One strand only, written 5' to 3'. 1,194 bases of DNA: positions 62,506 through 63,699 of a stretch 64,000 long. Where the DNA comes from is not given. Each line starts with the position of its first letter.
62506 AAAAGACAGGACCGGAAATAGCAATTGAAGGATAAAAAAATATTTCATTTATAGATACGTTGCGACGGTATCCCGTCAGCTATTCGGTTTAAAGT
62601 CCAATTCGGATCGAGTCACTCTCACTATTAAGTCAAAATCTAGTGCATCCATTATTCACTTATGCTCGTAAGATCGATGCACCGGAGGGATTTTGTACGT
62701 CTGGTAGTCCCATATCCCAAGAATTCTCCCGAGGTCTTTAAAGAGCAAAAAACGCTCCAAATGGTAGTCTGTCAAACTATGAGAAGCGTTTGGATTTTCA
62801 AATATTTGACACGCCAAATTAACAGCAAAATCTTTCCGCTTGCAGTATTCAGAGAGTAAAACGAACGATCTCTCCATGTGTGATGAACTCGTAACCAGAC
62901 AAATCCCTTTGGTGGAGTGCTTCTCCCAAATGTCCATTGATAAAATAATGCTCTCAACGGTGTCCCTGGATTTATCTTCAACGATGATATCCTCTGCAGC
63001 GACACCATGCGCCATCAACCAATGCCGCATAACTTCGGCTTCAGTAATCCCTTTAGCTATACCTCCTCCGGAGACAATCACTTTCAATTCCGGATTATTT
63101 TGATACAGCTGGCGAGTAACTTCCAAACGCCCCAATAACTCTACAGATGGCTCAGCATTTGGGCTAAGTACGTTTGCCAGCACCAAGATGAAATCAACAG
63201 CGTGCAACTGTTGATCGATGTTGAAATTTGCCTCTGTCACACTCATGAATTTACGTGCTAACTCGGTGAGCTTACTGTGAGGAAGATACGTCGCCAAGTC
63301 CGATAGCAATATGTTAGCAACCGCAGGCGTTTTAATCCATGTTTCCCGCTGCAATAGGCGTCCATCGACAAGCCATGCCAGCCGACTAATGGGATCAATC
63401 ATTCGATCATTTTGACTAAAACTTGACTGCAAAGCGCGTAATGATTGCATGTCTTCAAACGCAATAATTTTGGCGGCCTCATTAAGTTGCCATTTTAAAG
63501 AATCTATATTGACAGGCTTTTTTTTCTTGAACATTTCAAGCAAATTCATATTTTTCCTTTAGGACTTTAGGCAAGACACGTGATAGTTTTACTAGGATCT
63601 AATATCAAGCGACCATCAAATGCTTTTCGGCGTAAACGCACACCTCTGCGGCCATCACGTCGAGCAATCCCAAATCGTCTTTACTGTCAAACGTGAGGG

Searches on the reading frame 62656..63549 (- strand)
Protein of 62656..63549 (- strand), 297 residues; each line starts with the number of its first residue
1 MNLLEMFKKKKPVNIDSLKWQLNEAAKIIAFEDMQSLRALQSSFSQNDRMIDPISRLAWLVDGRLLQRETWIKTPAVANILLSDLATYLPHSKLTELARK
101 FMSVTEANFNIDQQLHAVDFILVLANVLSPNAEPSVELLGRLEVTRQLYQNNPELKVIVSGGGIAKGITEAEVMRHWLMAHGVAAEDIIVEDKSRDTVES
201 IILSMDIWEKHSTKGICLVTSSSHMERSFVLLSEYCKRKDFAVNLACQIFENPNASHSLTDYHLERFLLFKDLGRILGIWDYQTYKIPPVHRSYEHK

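Call 28: find_encoding_contigs(protein=window:62656-63549:-, flank=10000, max_places=3)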
Protein window:62656-63549:- (297 aa): 1 contig read that carries it; 1 place shown.
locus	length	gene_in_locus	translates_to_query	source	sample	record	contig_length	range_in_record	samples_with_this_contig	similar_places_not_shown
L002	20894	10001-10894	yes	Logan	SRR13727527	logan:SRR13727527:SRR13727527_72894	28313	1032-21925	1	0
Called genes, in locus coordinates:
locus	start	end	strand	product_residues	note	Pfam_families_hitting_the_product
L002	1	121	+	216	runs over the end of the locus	PF11393:T4BSS_DotI_IcmL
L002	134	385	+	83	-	-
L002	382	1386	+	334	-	PF12293:T4BSS_DotH_IcmK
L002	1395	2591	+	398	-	-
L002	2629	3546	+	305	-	-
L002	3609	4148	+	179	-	-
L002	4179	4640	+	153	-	-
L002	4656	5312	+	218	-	-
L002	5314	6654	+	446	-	-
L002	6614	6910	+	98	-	-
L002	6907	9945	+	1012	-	-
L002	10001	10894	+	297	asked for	PF02698:DUF218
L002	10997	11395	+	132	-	PF14485:DUF4431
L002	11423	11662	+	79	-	-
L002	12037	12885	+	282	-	-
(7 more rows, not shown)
